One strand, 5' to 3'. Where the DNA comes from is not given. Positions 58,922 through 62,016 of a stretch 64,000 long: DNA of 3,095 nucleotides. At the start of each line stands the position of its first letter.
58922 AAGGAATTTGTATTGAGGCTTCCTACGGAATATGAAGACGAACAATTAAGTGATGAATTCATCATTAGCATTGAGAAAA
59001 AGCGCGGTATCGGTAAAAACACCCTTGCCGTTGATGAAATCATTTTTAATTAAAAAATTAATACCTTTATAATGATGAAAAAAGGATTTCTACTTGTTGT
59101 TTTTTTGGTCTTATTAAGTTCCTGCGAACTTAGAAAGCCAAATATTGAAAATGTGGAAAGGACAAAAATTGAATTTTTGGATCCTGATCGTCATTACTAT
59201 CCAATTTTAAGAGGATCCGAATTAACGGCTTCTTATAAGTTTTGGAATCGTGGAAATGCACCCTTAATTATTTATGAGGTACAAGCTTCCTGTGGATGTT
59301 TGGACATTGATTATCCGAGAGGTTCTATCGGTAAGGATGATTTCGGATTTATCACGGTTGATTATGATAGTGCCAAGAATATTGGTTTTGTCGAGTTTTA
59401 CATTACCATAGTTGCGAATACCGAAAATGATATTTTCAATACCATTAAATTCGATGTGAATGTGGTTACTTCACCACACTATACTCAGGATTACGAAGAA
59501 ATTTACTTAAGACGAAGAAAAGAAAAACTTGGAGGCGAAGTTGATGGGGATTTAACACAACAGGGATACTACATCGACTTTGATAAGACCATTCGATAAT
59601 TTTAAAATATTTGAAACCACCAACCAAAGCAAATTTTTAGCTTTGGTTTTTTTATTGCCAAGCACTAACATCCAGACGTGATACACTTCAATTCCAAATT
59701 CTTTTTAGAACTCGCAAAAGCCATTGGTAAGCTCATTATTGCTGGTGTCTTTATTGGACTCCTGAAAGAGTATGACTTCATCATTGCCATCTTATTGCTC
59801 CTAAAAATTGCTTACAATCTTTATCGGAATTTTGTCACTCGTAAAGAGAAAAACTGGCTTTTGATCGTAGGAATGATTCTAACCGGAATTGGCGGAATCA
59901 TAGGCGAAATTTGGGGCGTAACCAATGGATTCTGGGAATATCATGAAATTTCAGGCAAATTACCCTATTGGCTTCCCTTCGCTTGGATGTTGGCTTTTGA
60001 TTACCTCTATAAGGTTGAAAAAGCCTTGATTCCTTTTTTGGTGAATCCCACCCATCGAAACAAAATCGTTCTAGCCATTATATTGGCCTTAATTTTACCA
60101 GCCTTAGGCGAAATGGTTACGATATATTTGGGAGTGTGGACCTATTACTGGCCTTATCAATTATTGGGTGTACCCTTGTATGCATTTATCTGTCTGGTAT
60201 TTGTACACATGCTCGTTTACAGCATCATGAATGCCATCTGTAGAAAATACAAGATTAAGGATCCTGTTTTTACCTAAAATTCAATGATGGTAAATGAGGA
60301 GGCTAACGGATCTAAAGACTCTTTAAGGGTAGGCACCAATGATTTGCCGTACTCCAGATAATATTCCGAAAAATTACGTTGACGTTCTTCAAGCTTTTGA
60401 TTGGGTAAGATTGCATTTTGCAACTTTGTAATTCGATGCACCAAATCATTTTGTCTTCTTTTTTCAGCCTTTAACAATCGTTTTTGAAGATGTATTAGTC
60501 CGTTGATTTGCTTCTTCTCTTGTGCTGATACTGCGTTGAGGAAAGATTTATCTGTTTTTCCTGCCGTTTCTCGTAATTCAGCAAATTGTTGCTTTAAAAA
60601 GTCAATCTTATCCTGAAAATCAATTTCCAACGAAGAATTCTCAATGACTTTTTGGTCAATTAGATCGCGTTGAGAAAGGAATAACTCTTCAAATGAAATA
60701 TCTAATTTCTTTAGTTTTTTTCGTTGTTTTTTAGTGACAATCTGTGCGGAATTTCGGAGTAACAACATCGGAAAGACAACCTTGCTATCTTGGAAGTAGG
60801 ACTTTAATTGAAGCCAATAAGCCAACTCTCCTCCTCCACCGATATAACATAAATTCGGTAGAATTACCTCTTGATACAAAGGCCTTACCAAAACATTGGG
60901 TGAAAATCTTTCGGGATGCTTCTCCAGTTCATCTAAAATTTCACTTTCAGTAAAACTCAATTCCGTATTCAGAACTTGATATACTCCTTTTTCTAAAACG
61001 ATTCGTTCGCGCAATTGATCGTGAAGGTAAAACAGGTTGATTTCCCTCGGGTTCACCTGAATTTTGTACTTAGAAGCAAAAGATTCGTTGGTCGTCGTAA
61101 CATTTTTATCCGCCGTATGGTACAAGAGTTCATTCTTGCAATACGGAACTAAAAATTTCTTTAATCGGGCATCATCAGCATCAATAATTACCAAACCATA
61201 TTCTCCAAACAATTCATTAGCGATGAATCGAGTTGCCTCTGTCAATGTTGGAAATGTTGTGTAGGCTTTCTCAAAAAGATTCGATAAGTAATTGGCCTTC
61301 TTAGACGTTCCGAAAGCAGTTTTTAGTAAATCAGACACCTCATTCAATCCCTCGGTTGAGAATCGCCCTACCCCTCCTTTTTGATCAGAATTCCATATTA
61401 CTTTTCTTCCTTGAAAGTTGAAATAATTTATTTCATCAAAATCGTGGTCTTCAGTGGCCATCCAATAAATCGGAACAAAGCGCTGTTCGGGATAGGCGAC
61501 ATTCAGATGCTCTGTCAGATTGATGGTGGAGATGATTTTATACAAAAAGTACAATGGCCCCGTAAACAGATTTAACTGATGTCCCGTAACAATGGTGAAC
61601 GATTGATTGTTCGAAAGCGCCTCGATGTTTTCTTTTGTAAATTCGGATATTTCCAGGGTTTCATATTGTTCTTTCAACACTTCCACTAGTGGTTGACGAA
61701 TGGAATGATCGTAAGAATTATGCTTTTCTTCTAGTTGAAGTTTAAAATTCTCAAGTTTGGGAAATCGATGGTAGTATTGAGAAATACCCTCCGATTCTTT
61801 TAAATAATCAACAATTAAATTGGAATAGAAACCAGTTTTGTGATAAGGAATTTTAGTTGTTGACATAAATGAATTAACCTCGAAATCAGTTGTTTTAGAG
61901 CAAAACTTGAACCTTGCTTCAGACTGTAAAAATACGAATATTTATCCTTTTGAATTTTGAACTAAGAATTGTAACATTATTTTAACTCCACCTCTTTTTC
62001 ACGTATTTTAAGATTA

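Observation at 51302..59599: Five-gene synthase-dependent exopolysaccharide-like operon with atypical accessory genes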

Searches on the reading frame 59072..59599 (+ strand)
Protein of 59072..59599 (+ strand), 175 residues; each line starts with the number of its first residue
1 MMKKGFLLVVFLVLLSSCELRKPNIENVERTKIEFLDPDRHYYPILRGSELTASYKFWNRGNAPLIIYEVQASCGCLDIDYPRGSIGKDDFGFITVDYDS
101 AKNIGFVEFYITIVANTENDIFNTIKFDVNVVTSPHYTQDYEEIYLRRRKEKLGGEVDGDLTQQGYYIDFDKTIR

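Call 3: search_protein_families(library=pfam, proteins=[window:59072-59599:+], max_evalue=0.01)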
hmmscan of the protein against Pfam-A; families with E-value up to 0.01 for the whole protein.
window:59072-59599:+ (175 aa): 2 families
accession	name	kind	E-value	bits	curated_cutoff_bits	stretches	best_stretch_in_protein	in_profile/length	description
PF07610.17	DUF1573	-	2.5e-17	63.2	26.1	1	45-121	13-89/98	Protein of unknown function (DUF1573)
PF22544.2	HYDIN_VesB_CFA65-like_Ig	-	0.00014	22.5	25.5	1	48-126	18-98/100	HYDIN/CFA65/VesB-like, Ig-like domain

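Call 4: search_protein_families(library=ncbifam, proteins=[window:59072-59599:+], max_evalue=0.01)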
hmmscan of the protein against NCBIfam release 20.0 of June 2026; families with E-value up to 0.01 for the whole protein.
window:59072-59599:+ (175 aa): 1 family
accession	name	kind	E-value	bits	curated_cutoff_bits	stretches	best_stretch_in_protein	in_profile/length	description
NF041425.1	OS_HP2_seleno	subfamily_domain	1.7e-08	34.7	100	1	41-119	7-85/98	OS_HP2 family (seleno)protein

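Call 74: search_solved_structures(query=window:59072-59599:+, max_evalue=1, show_alignments=1)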
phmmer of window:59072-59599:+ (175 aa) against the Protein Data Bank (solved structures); distinct sequences matched with E-value up to 1: 5.
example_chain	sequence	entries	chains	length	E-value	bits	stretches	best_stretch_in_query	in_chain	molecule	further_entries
4owr_A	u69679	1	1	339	0.074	15.9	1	44-97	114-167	mRNA export factor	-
7byf_A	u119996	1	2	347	0.077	15.8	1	44-97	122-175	mRNA export factor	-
3mmy_A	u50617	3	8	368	0.08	15.8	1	44-97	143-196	mRNA export factor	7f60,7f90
7vpg_A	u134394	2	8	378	0.083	15.7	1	44-97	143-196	mRNA export factor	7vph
9bt4_G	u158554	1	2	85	0.11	15.3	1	52-106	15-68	Pyruvate:Ferredoxin Oxidoreductase, subunit delta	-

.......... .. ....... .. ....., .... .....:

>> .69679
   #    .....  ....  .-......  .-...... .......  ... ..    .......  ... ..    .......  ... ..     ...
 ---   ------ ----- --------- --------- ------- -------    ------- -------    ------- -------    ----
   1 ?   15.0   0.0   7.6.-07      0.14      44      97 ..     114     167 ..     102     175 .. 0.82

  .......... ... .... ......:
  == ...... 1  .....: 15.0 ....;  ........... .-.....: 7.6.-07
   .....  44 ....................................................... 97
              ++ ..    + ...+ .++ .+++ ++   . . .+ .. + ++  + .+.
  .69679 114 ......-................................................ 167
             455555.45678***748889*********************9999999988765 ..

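Call 75: search_protein_families(library=padloc, proteins=[window:59072-59599:+], max_evalue=0.001)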
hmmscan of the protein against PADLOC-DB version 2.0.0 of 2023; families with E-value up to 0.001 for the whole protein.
window:59072-59599:+ (175 aa): 0 families

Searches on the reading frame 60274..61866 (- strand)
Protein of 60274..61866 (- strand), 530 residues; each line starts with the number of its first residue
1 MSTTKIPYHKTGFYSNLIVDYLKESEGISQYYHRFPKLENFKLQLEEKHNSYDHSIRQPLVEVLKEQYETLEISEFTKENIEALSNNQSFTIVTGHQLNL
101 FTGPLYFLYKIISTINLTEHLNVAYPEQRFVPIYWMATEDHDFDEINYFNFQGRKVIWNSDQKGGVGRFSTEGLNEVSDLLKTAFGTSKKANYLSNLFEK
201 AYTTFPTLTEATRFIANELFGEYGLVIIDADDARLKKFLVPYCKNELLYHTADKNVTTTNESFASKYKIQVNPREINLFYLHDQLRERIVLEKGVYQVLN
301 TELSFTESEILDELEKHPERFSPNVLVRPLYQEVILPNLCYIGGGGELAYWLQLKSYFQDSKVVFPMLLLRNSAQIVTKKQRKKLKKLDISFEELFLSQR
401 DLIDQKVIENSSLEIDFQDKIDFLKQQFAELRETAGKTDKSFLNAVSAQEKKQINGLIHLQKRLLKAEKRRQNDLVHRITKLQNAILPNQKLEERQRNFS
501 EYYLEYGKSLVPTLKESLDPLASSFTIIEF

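Call 3: search_protein_families(library=pfam, proteins=[window:60274-61866:-], max_evalue=0.01)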
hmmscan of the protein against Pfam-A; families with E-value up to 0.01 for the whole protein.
window:60274-61866:- (530 aa): 2 families
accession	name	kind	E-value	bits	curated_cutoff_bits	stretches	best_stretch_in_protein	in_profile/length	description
PF10079.15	Rossmann-like_BshC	-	4.3e-131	438.2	27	1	1-372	1-380/380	Bacillithiol biosynthesis BshC, N-terminal Rossmann-like domain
PF24850.1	CC_BshC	-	6.9e-41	140.2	27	1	374-530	1-159/159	Bacillithiol biosynthesis BshC, C-terminal coiled-coil domain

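Call 4: search_protein_families(library=ncbifam, proteins=[window:60274-61866:-], max_evalue=0.01)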
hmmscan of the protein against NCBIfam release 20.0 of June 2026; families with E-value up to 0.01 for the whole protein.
window:60274-61866:- (530 aa): 2 families
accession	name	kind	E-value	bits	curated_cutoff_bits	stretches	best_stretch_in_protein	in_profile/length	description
TIGR03998.1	thiol_BshC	equivalog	6.8e-131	437.7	265.8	1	15-527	3-528/529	bacillithiol biosynthesis cysteine-adding enzyme BshC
TIGR03124.1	citrate_citX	equivalog_domain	0.006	16.5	105.25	0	185-275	36-132/165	citrate lyase holo-[acyl-carrier protein] synthase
